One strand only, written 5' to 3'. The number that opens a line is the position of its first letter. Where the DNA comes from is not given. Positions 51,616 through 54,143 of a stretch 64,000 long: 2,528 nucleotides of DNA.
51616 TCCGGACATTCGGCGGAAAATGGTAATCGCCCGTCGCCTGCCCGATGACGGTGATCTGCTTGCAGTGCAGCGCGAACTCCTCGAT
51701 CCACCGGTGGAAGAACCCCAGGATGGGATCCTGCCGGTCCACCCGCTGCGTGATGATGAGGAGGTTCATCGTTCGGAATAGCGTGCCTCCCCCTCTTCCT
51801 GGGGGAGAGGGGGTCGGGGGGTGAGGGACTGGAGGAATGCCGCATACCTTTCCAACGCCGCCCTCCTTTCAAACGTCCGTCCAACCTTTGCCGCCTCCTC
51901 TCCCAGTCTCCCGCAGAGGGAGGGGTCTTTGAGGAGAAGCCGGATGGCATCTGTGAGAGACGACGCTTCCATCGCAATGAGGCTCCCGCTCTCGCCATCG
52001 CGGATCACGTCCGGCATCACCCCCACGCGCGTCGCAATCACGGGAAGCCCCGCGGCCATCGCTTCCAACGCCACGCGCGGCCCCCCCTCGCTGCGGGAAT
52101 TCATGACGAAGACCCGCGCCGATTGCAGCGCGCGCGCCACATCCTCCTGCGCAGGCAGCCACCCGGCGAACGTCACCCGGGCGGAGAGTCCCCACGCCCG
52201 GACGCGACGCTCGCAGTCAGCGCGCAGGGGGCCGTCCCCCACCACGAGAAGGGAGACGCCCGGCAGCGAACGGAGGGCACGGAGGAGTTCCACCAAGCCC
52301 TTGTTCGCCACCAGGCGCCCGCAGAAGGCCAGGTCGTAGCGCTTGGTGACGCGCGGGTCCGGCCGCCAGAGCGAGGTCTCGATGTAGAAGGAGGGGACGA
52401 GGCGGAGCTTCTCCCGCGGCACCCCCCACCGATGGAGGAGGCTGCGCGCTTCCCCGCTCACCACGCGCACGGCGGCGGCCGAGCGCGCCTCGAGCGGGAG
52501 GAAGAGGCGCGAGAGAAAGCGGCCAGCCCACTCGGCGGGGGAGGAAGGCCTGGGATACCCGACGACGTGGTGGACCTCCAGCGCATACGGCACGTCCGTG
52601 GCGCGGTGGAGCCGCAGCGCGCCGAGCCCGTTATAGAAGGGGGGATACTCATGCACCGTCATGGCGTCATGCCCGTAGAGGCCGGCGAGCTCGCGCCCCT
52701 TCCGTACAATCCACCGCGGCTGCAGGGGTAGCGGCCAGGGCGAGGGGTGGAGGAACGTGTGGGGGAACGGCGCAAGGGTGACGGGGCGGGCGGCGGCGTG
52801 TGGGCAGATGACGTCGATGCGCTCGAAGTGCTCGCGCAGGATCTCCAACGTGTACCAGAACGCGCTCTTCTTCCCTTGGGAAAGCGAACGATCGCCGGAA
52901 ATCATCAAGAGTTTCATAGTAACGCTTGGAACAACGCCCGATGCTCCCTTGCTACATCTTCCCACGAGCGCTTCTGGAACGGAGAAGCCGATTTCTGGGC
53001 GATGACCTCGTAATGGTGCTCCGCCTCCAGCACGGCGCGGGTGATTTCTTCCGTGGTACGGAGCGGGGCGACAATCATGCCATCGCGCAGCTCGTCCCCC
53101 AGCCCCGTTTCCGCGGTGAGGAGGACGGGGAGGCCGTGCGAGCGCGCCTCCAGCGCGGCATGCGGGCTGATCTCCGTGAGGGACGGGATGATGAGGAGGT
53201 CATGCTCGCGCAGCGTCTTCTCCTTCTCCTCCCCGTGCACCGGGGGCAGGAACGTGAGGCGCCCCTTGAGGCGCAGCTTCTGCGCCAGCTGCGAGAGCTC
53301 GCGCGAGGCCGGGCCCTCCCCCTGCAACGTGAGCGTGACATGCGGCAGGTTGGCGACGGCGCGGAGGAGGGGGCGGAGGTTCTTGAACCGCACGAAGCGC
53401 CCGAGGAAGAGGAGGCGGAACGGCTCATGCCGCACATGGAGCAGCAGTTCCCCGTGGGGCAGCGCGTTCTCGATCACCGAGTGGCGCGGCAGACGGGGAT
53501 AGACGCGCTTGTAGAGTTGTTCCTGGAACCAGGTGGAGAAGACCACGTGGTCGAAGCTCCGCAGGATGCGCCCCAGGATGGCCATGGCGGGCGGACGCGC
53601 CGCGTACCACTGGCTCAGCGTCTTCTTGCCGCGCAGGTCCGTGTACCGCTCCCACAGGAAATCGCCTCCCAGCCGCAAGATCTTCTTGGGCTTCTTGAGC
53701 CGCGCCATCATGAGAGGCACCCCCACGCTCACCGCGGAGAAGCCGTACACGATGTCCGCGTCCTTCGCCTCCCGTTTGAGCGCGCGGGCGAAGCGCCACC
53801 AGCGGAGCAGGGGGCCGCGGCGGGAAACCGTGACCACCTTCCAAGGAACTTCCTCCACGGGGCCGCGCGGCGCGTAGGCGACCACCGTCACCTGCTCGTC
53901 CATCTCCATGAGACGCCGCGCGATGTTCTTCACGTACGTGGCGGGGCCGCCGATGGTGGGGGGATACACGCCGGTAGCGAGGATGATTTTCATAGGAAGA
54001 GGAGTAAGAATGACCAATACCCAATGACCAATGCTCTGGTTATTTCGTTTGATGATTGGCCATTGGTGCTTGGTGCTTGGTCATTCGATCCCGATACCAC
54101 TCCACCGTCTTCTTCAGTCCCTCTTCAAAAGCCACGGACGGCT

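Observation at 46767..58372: Dispersed family of imperfect palindromes built from 7-nt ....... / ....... units at gene junctions, supplying the stop codons of upstream genes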

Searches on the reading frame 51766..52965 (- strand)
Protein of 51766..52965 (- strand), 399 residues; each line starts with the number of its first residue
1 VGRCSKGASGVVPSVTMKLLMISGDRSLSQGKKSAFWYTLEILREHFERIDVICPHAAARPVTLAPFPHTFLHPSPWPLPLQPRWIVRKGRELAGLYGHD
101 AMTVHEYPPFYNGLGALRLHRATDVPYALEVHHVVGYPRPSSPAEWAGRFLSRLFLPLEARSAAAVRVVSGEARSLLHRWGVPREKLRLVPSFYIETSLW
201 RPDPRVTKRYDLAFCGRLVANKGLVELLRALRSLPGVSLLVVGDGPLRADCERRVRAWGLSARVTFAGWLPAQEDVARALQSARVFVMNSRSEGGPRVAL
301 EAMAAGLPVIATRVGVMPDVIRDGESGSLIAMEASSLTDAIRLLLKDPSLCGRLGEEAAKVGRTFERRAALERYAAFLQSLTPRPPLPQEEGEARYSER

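Call 14: search_protein_families(library=pfam, proteins=[window:51766-52965:-], max_evalue=0.001)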
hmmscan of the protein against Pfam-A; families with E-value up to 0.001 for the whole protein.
window:51766-52965:- (399 aa): 6 families
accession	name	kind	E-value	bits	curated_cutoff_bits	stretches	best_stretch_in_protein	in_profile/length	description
PF00534.26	Glycos_transf_1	-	1.4e-36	126.1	26.4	1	207-360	13-171/172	Glycosyl transferases group 1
PF13692.12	Glyco_trans_1_4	-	1.2e-32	113.5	27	1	211-347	3-142/142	Glycosyl transferases group 1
PF13579.12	Glyco_trans_4_4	-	2.1e-11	44.9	29.7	1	43-191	14-156/158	Glycosyl transferase 4-like domain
PF20706.3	GT4-conflict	-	3e-11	43.4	26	1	168-312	156-311/385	Family 4 Glycosyltransferase in conflict systems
PF13439.12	Glyco_transf_4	-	3.4e-09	37.4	28.5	1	49-191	21-163/170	Glycosyltransferase Family 4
PF13524.12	Glyco_trans_1_2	-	4e-08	33.7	25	1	226-359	4-126/144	Glycosyl transferase-like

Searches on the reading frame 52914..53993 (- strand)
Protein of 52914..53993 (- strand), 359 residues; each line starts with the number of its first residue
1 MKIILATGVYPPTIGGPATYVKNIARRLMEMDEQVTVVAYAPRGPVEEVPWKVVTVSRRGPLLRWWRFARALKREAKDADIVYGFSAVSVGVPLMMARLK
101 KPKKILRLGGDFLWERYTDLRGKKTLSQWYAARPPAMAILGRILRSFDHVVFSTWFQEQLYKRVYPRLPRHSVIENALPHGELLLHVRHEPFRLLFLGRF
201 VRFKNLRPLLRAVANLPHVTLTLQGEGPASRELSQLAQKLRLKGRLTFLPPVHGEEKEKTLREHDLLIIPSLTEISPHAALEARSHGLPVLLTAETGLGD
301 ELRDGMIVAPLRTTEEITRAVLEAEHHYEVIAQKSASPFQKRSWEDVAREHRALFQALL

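Call 14: search_protein_families(library=pfam, proteins=[window:52914-53993:-], max_evalue=0.001)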
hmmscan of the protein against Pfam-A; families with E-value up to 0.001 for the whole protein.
window:52914-53993:- (359 aa): 5 families
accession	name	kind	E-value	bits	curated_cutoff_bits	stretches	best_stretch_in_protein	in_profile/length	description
PF00534.26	Glycos_transf_1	-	7.6e-18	65.1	26.4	1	189-327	13-158/172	Glycosyl transferases group 1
PF13692.12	Glyco_trans_1_4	-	2.2e-17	64.1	27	1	193-323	3-138/142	Glycosyl transferases group 1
PF13579.12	Glyco_trans_4_4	-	4e-11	44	29.7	1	15-176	1-157/158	Glycosyl transferase 4-like domain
PF13439.12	Glyco_transf_4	-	5.9e-10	39.9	28.5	1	14-176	1-164/170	Glycosyltransferase Family 4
PF20706.3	GT4-conflict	-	1.7e-09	37.6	26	1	188-323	194-335/385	Family 4 Glycosyltransferase in conflict systems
